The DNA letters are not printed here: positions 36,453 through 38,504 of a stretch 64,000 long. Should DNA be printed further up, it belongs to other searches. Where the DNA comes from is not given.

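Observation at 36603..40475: Candidate new system: GNAT-TraB/TIKI protease fusion + second Fem-like GNAT + radical SAM/SPASM enzyme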

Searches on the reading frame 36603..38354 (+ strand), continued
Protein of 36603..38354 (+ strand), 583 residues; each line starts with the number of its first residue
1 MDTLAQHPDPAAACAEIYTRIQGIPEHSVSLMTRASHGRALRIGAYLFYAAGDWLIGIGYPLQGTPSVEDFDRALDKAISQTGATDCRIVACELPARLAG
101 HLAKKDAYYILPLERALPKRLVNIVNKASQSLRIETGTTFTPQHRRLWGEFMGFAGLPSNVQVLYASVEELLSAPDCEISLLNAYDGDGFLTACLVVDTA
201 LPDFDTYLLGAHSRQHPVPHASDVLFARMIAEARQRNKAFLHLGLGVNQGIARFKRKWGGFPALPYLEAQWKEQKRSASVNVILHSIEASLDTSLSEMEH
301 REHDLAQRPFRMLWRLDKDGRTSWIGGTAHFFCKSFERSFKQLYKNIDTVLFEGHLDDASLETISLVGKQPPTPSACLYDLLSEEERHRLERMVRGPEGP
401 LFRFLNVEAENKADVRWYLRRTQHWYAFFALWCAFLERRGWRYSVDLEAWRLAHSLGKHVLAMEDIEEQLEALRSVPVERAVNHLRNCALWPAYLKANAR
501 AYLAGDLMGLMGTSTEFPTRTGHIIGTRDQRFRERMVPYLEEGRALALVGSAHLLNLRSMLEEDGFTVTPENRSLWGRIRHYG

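Call 37: predict_structure(alignment_id=A3)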
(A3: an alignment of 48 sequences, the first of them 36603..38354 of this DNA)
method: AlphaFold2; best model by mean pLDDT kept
length: 583 residues; sequences in the alignment: 48
mean_pLDDT: 87.0   pTM: 0.64
mean pLDDT of the five models: 87.0, 86.3, 85.8, 85.4, 84.8
residues with pLDDT >= 90: 367; 70-90: 151; 50-70: 38; < 50: 27
segments of 3 or more residues with pLDDT < 50: 1-7, 275-294
pLDDT, mean of each block of 10 residues (from residue 1): 44 62 71 87 93 90 88 96 92 93 93 91 94 97 91 76 87 93 97 96 92 93 97 95 89 93 92 56 46 62 88 97 95 93 94 86 88 94 98 93 88 93 93 89 91 85 89 90 93 92 91 67 80 95 96 91 97 69 58
secondary structure, 60 per line:
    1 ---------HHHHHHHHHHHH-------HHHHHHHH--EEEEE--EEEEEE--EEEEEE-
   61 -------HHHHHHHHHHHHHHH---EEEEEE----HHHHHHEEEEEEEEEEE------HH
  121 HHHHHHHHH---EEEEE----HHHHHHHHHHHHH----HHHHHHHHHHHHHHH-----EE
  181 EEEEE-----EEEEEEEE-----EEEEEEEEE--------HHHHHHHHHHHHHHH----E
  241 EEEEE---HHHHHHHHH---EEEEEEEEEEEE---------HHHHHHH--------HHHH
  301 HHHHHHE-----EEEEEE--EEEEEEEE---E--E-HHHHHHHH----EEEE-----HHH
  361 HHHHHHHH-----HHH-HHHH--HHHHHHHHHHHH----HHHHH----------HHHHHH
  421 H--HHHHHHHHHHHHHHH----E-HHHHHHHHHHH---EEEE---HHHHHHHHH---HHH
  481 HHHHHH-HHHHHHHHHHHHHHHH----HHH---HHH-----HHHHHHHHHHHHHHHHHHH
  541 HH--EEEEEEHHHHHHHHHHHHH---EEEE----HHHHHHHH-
elements in order: H10-21 H29-36 E39-43 E46-51 E54-59 H68-82 E86-91 H96-101 E102-112 H119-129 E133-137 H142-154 H159-173 E179-185 E191-198 E204-212 H221-235 E240-245 H249-257 E261-272 H282-288 H297-306 E313-318 E321-328 H337-344 E349-352 H358-368 H378-381 H384-395 H400-404 H415-421 H424-438 H445-455 E459-462 H466-474 H478-486 H488-503 H522-542 E545-550 H551-563 E567-570 H575-582

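Call 39: fold_search(model_id=the predicted structure, library=pdb)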
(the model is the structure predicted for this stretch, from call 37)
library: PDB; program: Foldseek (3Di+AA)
matches with E <= 10: 771; with E <= 0.001: 204
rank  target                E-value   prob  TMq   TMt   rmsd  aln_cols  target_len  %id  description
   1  4v36_B                1.9e-10  1.00  0.30  0.51   9.4       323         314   15  The structure of L-PGS from Bacillus licheniformis (released 2015-08-19)
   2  4v36_A                1.5e-09  1.00  0.29  0.48  10.0       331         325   14  The structure of L-PGS from Bacillus licheniformis (released 2015-08-19)
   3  5vrv_D                1.6e-09  1.00  0.30  0.50   8.6       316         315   14  2.05 Angstrom Resolution Crystal Structure of C-terminal Domain (DUF2156) of Putative Lysylphosphatidylglycerol Synthe (released 2017-05-24)
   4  4v34                  1.8e-09  1.00  0.30  0.51  10.0       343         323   12  The Structure of A-PGS from Pseudomonas aeruginosa (SeMet derivative) (released 2015-08-19)
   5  7z6a_A                2.0e-09  1.00  0.33  0.53   9.0       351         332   12  CRYSTAL STRUCTURE OF WEISSELLA VIRIDESCENS FEMXVV NON-RIBOSOMAL AMINO ACID TRANSFERASE IN COMPLEX WITH A PEPTIDYL-XNA  (released 2022-10-26)
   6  1xf8                  2.6e-09  1.00  0.33  0.53  10.0       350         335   11  Crystal Structure of Weissella viridescens FemX (Y254F) Mutant (released 2005-05-31)
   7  4v35                  2.6e-09  1.00  0.29  0.49   8.9       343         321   14  The Structure of A-PGS from Pseudomonas aeruginosa (released 2015-08-19)
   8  1xe4                  2.8e-09  1.00  0.33  0.53   8.7       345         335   11  Crystal Structure of Weissella viridescens FemX (K36M) Mutant (released 2005-05-31)
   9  5vrv_F                3.3e-09  1.00  0.29  0.49   8.4       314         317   15  2.05 Angstrom Resolution Crystal Structure of C-terminal Domain (DUF2156) of Putative Lysylphosphatidylglycerol Synthe (released 2017-05-24)
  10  5vrv_A                3.8e-09  1.00  0.30  0.50   9.2       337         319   14  2.05 Angstrom Resolution Crystal Structure of C-terminal Domain (DUF2156) of Putative Lysylphosphatidylglycerol Synthe (released 2017-05-24)
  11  5vrv_E                3.8e-09  1.00  0.29  0.49   9.0       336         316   15  2.05 Angstrom Resolution Crystal Structure of C-terminal Domain (DUF2156) of Putative Lysylphosphatidylglycerol Synthe (released 2017-05-24)
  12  6lv0_A                4.3e-09  1.00  0.31  0.52   8.8       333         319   15  Crystal structure of the soluble domain of the multiple peptide resistance factor (MprF) from Rhizobium tropici (released 2021-02-03)
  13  4ii9_A                7.3e-09  1.00  0.32  0.52   8.8       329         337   12  Crystal structure of Weissella viridescens FemXVv non-ribosomal amino acid transferase in complex with a peptidyl-RNA  (released 2013-07-03)
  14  5vrv_B                7.3e-09  1.00  0.31  0.53   7.9       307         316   15  2.05 Angstrom Resolution Crystal Structure of C-terminal Domain (DUF2156) of Putative Lysylphosphatidylglycerol Synthe (released 2017-05-24)
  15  1ne9                  8.5e-09  1.00  0.33  0.53   9.8       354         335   11  Crystal Structure of Weissella viridescens FemX at 1.7 Ang Resolution (released 2004-02-10)
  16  5vrv_C                9.5e-09  1.00  0.30  0.52   7.8       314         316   15  2.05 Angstrom Resolution Crystal Structure of C-terminal Domain (DUF2156) of Putative Lysylphosphatidylglycerol Synthe (released 2017-05-24)
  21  2hqy_A                3.4e-08  1.00  0.31  0.54   6.9       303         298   10  Crystal Structure of Conserved Protein of Unknown Function from Bacteroides thetaiotaomicron VPI-5482 (released 2006-09-19)
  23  2wpw_C                4.7e-08  1.00  0.31  0.50   9.6       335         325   12  Tandem GNAT protein from the clavulanic acid biosynthesis pathway (without AcCoA) (released 2009-12-29)
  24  2hqy_B                5.0e-08  1.00  0.32  0.56   6.2       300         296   13  Crystal Structure of Conserved Protein of Unknown Function from Bacteroides thetaiotaomicron VPI-5482 (released 2006-09-19)
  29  2wpw_B                2.5e-07  1.00  0.30  0.50   6.0       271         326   13  Tandem GNAT protein from the clavulanic acid biosynthesis pathway (without AcCoA) (released 2009-12-29)
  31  2wpw_A                3.1e-07  1.00  0.29  0.48   6.5       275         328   13  Tandem GNAT protein from the clavulanic acid biosynthesis pathway (without AcCoA) (released 2009-12-29)
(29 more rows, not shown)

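Call 40: find_encoding_contigs(protein=P0035, flank=8000, max_places=3)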
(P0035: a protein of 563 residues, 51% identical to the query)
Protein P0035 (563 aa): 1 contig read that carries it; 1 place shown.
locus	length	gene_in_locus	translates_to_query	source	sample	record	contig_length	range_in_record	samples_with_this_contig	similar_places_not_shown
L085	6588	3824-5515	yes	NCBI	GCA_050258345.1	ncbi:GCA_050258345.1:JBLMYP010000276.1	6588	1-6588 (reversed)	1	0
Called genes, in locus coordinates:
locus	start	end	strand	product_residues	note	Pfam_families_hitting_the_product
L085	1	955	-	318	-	?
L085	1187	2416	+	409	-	PF01875:Memo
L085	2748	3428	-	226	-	PF02965:Met_synt_B12 (faint)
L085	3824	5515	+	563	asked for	PF13480:Acetyltransf_6 (weak), PF01963:TraB_PrgY_gumN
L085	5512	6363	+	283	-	-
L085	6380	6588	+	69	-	?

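Call 41: find_encoding_contigs(protein=P0094, flank=8000, max_places=2)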
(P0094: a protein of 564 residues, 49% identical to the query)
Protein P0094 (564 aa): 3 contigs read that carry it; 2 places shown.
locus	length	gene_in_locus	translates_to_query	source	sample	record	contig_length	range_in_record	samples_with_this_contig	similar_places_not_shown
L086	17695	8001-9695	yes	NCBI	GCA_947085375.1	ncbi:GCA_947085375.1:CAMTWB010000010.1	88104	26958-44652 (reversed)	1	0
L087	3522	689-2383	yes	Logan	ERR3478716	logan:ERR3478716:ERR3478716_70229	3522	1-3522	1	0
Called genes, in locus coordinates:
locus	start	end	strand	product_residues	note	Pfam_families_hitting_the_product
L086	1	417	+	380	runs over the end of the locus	PF22660:RS_preATP-grasp-like, PF02222:ATP-grasp, PF07478:Dala_Dala_lig_C (weak), PF02786:CPSase_L_D2 (faint), PF17769:PurK_C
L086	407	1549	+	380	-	PF00988:CPSase_sm_chain, PF00117:GATase, PF07722:Peptidase_C26 (faint)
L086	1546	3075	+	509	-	PF00117:GATase, PF07722:Peptidase_C26 (faint), PF02540:NAD_synthase (weak), PF00958:GMP_synt_C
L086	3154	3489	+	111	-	PF05635:23S_rRNA_IVP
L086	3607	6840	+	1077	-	PF25596:CPSase_L_D1, PF02222:ATP-grasp (weak), PF02786:CPSase_L_D2, PF02787:CPSase_L_D3, PF25596:CPSase_L_D1, PF02222:ATP-grasp, PF02786:CPSase_L_D2, PF02142:MGS, +4 more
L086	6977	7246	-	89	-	PF02899:Phage_int_SAM_1 (weak), PF13495:Phage_int_SAM_4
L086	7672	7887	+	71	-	PF15919:HicB_lk_antitox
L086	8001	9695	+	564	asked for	PF01963:TraB_PrgY_gumN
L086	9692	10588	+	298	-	-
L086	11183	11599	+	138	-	PF00583:Acetyltransf_1, PF13673:Acetyltransf_10, PF13508:Acetyltransf_7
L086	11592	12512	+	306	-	PF09924:LPG_synthase_C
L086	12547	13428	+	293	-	PF00753:Lactamase_B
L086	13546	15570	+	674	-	PF03190:Thioredox_DsbH, PF13899:Thioredoxin_7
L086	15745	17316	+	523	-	PF01590:GAF, PF13185:GAF_2, PF00158:Sigma54_activat, PF14532:Sigma54_activ_2, PF00004:AAA (weak), PF07728:AAA_5, PF25601:AAA_lid_14, PF02954:HTH_8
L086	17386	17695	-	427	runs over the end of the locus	PF00270:DEAD, PF04851:ResIII, PF00271:Helicase_C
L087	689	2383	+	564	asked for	PF01963:TraB_PrgY_gumN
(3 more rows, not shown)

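Call 47: search_protein_families(library=pfam, proteins=[L001:10696-11295:+, L038:9377-9955:+, L044:8463-9044:+], max_evalue=1)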
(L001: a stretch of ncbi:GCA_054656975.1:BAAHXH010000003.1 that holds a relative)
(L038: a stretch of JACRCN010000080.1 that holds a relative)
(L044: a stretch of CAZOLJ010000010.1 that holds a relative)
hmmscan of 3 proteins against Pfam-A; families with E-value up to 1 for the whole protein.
L001:10696-11295:+ (199 aa): 3 families
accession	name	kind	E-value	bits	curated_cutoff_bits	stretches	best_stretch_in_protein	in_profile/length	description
PF07766.19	LETM1_RBD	-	0.012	15.6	25.3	0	133-191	42-102/229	LETM1-like, RBD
PF06479.17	Ribonuc_2-5A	-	0.013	16.1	23.3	1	20-63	80-125/127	Ribonuclease 2-5A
PF21325.3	SHPRH_helical-1st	-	0.064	13.9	27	1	129-193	28-94/95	E3 ubiquitin-protein ligase SHPRH, first helical domain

L038:9377-9955:+ (192 aa): 1 family
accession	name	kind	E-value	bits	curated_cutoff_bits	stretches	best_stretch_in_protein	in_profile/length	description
PF19792.4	DUF6276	-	0.03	14.9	27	1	110-149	68-107/128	Family of unknown function (DUF6276)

L044:8463-9044:+ (193 aa): 1 family
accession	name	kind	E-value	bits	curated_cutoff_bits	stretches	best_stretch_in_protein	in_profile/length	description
PF01281.25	Ribosomal_L9_N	-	0.031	14.3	20.7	1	53-76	18-41/47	Ribosomal protein L9, N-terminal domain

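Call 48: search_protein_families(library=ncbifam, proteins=[L001:10696-11295:+, L038:9377-9955:+, L044:8463-9044:+], max_evalue=1)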
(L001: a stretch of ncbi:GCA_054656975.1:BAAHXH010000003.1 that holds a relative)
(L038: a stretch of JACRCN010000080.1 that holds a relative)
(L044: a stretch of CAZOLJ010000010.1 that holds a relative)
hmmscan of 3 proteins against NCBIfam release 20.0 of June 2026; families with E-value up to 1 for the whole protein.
L001:10696-11295:+ (199 aa): 1 family
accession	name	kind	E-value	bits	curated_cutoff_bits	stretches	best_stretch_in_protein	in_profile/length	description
NF038143.1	HYxxLL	subfamily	1.9e-55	187.9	50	1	7-198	1-197/197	NF038143 family protein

L038:9377-9955:+ (192 aa): 1 family
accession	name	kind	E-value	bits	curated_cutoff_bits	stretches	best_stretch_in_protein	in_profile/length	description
NF038143.1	HYxxLL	subfamily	6.5e-61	205.8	50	1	6-191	1-197/197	NF038143 family protein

L044:8463-9044:+ (193 aa): 2 families
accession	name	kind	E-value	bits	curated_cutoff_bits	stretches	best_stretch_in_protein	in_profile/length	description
NF038143.1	HYxxLL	subfamily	5.1e-55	186.6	50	1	6-192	1-197/197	NF038143 family protein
TIGR00158.1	L9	equivalog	0.018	15.6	58.6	1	52-82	17-47/148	50S ribosomal protein L9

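Call 62: search_protein_families(library=padloc, proteins=[window:36603-38354:+], max_evalue=0.01)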
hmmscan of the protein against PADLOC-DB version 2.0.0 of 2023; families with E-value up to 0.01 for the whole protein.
window:36603-38354:+ (583 aa): 0 families

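Call 71: search_protein_families(library=pfam, proteins=[L081:12407-13498:+, L081:13557-15023:-, L081:7958-9226:-, L045:12448-13146:-, L045:14255-15403:-, L045:7494-9620:-], max_evalue=0.001)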
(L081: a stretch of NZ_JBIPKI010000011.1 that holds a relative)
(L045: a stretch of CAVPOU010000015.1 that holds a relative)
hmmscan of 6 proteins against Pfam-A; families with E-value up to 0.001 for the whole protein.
L081:12407-13498:+ (363 aa): 0 families

L081:13557-15023:- (488 aa): 3 families
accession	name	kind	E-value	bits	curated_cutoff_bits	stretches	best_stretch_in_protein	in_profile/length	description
PF24961.1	NfeD_membrane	-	1.6e-27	96.3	26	1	299-414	2-118/119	NfeD integral membrane domain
PF25145.1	NfeD1b_N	-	3.4e-15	56.6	40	1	59-159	2-99/189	NfeD1b, N-terminal domain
PF01957.25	NfeD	-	1.8e-12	47.7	29.1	1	431-486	2-56/57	NfeD-like C-terminal, partner-binding domain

L081:7958-9226:- (422 aa): 2 families
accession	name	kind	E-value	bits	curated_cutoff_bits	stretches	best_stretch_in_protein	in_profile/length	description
PF22309.2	HK-GC-Chemotax_sensor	-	7.1e-52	175.1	27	1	54-175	1-122/122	HK/GC/Chemotaxis protein-like, sensor domain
PF02743.24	dCache_1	-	4.8e-06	26.7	45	0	42-277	12-239/240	Cache domain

L045:12448-13146:- (232 aa): 1 family
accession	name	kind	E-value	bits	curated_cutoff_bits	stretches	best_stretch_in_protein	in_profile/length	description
PF04199.19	Cyclase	-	3.3e-33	115.3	23.1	1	5-154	1-140/142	Putative cyclase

L045:14255-15403:- (382 aa): 1 family
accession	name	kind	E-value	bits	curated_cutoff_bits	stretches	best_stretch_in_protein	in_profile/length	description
PF01139.22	RtcB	-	2.1e-150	502.1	27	1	1-382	52-426/426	tRNA-splicing ligase RtcB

L045:7494-9620:- (708 aa): 5 families
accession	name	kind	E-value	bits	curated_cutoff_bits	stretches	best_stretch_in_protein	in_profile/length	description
PF13549.11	ATP-grasp_5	-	1.6e-77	260.2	27.6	1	488-705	6-221/221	ATP-grasp domain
PF13607.11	Succ_CoA_lig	-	2.9e-54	183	27.4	1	155-293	1-137/138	Succinyl-CoA ligase like flavodoxin domain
PF13380.12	CoA_binding_2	-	1.6e-27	96.7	22.8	1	12-137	2-115/116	CoA binding domain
PF19045.5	Ligase_CoA_2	-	4.6e-19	69.4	23.7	1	306-442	2-143/162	Ligase-CoA domain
PF02629.25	CoA_binding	-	1.1e-15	58.6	22.3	1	11-101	4-97/97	CoA binding domain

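Call 87: search_protein_families(library=pfam, proteins=[L044:21471-22478:-, L032:8486-9115:-, L054:1451-2476:-, L081:15049-16395:-, L023:982-1632:-, L063:1489-3252:+, L021:14581-15825:+, L033:2627-3688:+, L021:13856-14605:-, L021:9604-10026:-], max_evalue=0.0001)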
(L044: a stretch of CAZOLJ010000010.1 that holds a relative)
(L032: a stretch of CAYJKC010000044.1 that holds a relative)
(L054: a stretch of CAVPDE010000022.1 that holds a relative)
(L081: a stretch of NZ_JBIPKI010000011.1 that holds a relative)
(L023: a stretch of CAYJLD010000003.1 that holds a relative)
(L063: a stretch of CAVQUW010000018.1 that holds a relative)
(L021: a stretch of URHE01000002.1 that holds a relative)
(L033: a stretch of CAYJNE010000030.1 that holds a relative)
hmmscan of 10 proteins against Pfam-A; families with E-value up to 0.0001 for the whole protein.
L044:21471-22478:- (335 aa): 7 families
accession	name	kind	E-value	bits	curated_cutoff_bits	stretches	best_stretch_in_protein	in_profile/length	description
PF07992.20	Pyr_redox_2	-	8e-11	42.3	26.1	1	2-161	146-291/291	Pyridine nucleotide-disulphide oxidoreductase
PF12838.12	Fer4_7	-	1.7e-08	35.2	27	1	250-316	1-52/52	4Fe-4S dicluster domain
PF00037.32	Fer4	-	1.2e-07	31.6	21.1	1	296-318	2-24/24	4Fe-4S binding domain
PF13484.11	Fer4_16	-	1.7e-06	29.1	30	1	250-315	1-66/66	4Fe-4S double cluster binding domain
PF13237.11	Fer4_10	-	7.9e-06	26.2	25.5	1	295-318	2-22/53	4Fe-4S dicluster domain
PF12797.12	Fer4_2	-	4.2e-05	23.7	24.5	1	295-314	3-22/22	4Fe-4S binding domain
PF12837.12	Fer4_6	-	7.3e-05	23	25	1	297-317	4-24/24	4Fe-4S binding domain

L032:8486-9115:- (209 aa): 1 family
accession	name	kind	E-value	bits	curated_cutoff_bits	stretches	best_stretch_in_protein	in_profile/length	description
PF02545.19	Maf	-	1e-50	172.5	27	1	10-199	1-185/187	Maf-like protein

L054:1451-2476:- (341 aa): 2 families
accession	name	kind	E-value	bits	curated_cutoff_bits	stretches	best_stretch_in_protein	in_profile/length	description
PF00005.33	ABC_tran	-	3.5e-23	83.1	25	1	111-268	2-136/137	ABC transporter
PF13304.12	AAA_21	-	6.3e-08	33.5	27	0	122-176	1-61/304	AAA domain, putative AbiEii toxin, Type IV TA system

L081:15049-16395:- (448 aa): 2 families
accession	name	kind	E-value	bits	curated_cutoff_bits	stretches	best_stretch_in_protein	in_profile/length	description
PF01053.26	Cys_Met_Meta_PP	-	1.8e-133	445.2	27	1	9-447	1-380/381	Cys/Met metabolism PLP-dependent enzyme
PF01041.23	DegT_DnrJ_EryC1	-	1e-07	32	19.8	1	85-207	23-145/360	DegT/DnrJ/EryC1/StrS aminotransferase family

L023:982-1632:- (216 aa): 0 families

L063:1489-3252:+ (587 aa): 1 family
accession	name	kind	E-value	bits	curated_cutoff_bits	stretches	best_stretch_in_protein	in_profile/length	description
PF03601.19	Cons_hypoth698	-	1.3e-37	129.8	24.5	1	233-468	2-237/304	Conserved hypothetical protein 698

L021:14581-15825:+ (414 aa): 0 families

L033:2627-3688:+ (353 aa): 2 families
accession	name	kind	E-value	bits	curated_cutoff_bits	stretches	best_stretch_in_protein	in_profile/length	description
PF02769.27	AIRS_C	-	2.2e-29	103.1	23.1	1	180-339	2-147/156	AIR synthase related protein, C-terminal domain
PF00586.29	AIRS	-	6e-24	85.1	24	1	62-167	14-112/112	AIR synthase related protein, N-terminal domain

L021:13856-14605:- (249 aa): 0 families

L021:9604-10026:- (140 aa): 0 families

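Call 89: search_protein_families(library=ncbifam, proteins=[L038:7173-9008:+, L044:6099-7904:+, L024:7701-9521:+], max_evalue=0.0001)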
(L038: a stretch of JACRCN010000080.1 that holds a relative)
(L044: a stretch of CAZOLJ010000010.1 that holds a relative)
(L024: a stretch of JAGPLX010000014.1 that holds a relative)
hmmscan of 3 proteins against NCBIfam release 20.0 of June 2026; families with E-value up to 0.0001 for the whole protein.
L038:7173-9008:+ (611 aa): 1 family
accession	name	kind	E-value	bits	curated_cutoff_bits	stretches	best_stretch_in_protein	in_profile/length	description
TIGR00698.1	TIGR00698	subfamily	1.6e-20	73.6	232.6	1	266-525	12-273/335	YeiH family putative sulfate export transporter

L044:6099-7904:+ (601 aa): 1 family
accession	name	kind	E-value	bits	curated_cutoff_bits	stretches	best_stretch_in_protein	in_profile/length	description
TIGR00698.1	TIGR00698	subfamily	4.5e-18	65.6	232.6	1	247-510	3-265/335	YeiH family putative sulfate export transporter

L024:7701-9521:+ (606 aa): 1 family
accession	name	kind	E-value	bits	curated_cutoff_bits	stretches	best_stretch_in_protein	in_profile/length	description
TIGR00698.1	TIGR00698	subfamily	6.3e-22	78.2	232.6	1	252-528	3-277/335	YeiH family putative sulfate export transporter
